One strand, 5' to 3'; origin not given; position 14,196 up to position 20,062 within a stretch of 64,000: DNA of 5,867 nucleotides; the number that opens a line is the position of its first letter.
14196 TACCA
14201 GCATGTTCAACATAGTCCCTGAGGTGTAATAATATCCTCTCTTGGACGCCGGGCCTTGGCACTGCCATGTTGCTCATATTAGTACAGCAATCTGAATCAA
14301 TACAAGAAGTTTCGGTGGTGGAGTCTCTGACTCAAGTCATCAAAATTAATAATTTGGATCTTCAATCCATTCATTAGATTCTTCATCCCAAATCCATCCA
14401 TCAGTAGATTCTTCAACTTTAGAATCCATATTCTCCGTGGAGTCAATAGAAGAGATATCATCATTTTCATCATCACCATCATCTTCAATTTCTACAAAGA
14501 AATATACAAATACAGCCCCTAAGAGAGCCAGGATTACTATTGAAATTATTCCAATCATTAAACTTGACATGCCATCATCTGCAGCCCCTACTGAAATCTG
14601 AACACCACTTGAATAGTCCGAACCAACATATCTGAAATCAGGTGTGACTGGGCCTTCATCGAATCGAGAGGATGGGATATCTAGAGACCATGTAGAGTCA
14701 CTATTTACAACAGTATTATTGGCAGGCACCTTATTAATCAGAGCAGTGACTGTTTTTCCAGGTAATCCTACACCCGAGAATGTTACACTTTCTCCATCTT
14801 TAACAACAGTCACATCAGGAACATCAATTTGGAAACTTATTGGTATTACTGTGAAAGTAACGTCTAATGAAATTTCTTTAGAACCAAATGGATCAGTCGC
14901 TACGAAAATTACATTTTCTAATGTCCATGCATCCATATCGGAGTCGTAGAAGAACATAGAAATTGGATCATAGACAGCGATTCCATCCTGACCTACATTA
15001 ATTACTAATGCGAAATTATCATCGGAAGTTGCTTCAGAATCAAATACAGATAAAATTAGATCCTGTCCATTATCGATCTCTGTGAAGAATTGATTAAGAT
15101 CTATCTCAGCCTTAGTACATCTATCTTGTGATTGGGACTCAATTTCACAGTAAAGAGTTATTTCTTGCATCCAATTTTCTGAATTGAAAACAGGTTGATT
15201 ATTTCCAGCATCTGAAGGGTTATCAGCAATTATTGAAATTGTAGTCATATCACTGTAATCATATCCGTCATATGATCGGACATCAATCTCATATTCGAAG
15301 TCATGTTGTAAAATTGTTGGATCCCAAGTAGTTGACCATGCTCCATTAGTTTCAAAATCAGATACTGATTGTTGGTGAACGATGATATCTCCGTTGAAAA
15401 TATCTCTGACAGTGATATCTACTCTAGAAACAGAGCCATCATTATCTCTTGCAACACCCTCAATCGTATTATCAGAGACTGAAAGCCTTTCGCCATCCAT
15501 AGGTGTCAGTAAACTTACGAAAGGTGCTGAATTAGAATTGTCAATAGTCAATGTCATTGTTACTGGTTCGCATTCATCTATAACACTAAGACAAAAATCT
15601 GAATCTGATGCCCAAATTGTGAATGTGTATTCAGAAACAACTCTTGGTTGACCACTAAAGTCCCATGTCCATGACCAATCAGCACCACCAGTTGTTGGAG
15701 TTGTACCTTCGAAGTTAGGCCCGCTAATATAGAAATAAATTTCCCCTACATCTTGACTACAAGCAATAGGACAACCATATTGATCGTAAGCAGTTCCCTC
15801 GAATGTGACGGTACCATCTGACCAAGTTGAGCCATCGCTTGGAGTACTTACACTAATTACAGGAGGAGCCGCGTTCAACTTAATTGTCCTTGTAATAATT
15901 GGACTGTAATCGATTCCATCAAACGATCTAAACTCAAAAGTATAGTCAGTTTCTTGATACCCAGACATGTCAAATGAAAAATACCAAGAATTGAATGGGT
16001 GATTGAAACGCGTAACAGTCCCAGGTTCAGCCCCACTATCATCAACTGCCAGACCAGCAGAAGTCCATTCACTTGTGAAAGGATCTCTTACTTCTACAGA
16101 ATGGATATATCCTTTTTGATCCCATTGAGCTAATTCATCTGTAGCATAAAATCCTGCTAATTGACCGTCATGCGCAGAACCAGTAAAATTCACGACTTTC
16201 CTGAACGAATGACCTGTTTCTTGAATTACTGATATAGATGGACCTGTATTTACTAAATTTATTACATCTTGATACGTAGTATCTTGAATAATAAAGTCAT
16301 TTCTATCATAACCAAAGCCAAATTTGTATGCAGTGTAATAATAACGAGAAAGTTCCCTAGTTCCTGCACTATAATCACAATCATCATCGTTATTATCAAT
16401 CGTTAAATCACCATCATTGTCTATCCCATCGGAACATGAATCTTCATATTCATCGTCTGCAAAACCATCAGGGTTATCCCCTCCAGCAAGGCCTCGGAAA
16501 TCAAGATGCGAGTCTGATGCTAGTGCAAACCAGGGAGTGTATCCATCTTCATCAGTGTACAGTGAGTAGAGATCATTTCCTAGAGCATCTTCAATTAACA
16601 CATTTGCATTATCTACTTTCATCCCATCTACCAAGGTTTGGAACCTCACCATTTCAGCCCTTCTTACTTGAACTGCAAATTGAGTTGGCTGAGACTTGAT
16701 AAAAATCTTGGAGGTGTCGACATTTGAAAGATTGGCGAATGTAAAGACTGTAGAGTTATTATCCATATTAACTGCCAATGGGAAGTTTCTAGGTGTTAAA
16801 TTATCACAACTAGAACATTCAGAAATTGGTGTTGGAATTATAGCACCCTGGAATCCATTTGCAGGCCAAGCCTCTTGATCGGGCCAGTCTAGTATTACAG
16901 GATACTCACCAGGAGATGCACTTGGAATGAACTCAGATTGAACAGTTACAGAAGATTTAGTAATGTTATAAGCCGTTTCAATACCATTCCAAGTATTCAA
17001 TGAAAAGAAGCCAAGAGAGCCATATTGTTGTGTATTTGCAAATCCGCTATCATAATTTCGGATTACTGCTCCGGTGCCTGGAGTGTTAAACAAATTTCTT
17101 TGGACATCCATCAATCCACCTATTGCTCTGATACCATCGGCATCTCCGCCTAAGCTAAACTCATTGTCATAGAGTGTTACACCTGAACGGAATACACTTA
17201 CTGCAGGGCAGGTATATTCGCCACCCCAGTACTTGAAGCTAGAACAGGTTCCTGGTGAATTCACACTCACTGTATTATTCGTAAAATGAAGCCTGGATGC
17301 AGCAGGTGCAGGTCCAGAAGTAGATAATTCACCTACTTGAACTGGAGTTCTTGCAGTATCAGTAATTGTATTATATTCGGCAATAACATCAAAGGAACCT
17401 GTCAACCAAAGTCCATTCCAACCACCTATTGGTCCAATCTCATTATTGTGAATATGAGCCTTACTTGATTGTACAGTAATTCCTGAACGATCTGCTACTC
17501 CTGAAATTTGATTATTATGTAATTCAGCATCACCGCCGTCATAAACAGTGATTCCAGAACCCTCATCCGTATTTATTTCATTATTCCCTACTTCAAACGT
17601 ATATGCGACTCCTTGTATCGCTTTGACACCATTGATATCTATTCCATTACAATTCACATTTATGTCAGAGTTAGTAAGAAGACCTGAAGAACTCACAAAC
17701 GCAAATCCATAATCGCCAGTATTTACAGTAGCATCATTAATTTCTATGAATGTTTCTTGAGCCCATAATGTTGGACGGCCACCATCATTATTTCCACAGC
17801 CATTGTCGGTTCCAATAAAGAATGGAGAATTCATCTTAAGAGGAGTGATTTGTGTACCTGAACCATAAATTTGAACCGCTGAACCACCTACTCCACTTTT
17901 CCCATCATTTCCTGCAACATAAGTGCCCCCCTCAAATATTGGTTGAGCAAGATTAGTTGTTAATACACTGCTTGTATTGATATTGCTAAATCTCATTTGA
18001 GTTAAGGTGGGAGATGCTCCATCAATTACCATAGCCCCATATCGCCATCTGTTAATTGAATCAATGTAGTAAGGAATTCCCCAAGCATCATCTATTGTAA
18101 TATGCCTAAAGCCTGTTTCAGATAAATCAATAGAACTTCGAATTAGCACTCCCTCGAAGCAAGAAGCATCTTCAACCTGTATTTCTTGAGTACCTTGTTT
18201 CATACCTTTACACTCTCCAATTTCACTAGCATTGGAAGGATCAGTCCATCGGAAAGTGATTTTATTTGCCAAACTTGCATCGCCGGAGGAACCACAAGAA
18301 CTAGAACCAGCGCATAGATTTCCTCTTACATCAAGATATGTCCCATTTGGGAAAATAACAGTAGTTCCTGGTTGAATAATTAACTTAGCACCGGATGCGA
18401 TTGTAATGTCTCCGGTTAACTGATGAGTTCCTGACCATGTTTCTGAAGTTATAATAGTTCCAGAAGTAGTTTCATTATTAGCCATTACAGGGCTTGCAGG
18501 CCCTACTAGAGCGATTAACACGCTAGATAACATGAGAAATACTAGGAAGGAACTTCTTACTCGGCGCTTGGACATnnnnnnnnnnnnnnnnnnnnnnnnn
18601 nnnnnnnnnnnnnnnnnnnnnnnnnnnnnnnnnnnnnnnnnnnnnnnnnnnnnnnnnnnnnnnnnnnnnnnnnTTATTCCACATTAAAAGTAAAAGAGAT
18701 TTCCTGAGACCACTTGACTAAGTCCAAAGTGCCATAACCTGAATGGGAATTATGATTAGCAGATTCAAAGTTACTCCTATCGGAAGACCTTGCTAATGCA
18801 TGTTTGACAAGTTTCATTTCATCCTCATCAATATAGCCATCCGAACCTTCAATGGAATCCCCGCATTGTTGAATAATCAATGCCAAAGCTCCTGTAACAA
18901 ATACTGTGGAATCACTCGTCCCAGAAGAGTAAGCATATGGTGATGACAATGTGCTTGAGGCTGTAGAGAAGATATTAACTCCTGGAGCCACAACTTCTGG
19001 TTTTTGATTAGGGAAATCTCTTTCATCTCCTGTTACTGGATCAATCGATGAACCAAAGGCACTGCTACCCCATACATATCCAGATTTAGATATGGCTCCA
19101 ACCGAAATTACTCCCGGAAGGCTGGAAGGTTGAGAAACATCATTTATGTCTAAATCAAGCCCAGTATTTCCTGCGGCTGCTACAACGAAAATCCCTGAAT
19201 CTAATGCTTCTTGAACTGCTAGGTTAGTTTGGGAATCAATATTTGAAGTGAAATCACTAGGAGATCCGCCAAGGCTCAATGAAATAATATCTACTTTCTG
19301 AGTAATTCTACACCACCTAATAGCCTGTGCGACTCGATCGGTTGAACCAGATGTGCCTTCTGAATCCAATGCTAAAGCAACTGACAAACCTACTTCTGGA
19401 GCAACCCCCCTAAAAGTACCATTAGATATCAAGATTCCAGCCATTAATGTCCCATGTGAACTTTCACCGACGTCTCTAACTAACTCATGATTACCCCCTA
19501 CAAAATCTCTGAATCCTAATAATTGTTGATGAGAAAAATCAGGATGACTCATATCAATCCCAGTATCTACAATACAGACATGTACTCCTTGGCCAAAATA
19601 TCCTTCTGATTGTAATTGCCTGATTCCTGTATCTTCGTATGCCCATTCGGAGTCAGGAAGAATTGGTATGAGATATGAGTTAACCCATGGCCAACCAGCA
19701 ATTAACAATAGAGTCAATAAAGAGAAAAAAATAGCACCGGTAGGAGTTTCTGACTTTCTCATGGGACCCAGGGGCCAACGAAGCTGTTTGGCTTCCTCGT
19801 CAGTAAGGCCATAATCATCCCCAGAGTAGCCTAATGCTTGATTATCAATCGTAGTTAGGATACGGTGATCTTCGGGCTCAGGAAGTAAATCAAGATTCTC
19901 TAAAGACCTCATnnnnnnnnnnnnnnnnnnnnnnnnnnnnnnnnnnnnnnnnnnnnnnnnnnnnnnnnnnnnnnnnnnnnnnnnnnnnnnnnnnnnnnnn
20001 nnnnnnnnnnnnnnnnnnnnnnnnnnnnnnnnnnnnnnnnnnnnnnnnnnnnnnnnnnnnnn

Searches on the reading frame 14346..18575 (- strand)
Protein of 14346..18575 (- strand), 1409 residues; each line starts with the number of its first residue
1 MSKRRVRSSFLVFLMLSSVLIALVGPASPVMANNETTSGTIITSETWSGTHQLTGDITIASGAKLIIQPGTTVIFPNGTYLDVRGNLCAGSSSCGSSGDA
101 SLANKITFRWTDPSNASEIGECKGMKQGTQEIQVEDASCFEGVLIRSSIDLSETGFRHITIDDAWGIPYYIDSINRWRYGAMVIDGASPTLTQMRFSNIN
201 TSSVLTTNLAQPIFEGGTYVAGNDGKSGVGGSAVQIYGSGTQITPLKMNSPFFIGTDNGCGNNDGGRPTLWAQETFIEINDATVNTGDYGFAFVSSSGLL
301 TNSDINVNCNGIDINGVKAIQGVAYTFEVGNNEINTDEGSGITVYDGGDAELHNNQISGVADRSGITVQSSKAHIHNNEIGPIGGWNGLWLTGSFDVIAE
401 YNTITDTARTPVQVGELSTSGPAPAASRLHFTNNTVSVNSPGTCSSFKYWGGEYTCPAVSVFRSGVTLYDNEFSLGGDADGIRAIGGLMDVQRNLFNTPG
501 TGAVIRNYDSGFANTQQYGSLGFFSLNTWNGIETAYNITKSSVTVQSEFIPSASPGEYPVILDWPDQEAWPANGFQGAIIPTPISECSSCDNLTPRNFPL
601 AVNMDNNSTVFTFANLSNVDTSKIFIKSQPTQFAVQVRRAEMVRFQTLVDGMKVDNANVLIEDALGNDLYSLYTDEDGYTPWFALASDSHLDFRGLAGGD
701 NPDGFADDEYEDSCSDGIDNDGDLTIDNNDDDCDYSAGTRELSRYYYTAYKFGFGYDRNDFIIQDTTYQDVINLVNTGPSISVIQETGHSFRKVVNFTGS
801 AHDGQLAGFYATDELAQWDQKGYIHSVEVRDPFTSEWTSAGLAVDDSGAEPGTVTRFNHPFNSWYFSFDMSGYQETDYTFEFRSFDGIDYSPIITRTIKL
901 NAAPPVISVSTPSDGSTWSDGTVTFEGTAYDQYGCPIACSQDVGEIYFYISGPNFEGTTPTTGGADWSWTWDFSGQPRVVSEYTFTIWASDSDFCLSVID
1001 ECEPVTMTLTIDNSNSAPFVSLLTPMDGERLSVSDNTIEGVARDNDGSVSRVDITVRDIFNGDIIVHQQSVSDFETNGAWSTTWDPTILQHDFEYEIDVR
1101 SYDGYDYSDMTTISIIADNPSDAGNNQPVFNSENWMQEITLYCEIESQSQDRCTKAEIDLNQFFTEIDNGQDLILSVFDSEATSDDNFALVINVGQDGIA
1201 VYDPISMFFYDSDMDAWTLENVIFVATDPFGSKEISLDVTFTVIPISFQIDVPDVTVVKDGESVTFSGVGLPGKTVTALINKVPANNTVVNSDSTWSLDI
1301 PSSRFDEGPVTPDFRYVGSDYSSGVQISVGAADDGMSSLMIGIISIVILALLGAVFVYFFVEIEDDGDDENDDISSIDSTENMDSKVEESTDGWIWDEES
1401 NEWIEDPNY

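Call 30: search_protein_families(library=pfam, proteins=[window:14346-18575:-], max_evalue=0.001)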
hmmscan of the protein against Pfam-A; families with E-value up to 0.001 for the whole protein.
window:14346-18575:- (1409 aa): 2 families
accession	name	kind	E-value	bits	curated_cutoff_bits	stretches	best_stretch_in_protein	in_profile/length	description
PF17957.7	Big_7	-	4.2e-10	40.5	24.1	2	1018-1088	1-60/70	Bacterial Ig domain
PF13229.12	Beta_helix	-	5.4e-10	39.6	25.9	1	299-444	12-139/158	Right handed beta helix region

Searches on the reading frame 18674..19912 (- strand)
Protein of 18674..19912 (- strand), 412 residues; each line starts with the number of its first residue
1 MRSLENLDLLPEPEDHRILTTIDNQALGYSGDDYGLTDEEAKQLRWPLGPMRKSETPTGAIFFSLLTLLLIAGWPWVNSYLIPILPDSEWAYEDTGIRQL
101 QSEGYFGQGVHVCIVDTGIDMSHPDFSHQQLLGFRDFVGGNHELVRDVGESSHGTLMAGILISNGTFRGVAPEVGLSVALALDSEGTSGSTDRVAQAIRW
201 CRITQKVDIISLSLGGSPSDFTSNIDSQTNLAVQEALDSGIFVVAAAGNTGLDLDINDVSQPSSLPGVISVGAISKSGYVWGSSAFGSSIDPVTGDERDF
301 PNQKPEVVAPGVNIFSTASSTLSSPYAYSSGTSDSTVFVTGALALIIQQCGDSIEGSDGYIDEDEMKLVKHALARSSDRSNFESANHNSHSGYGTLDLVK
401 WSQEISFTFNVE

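Call 30: search_protein_families(library=pfam, proteins=[window:18674-19912:-], max_evalue=0.001)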
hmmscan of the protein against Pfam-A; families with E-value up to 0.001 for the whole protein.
window:18674-19912:- (412 aa): 1 family
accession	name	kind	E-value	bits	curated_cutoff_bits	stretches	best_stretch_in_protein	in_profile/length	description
PF00082.27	Peptidase_S8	-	1.4e-39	136.6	21.8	1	107-394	1-288/288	Subtilase family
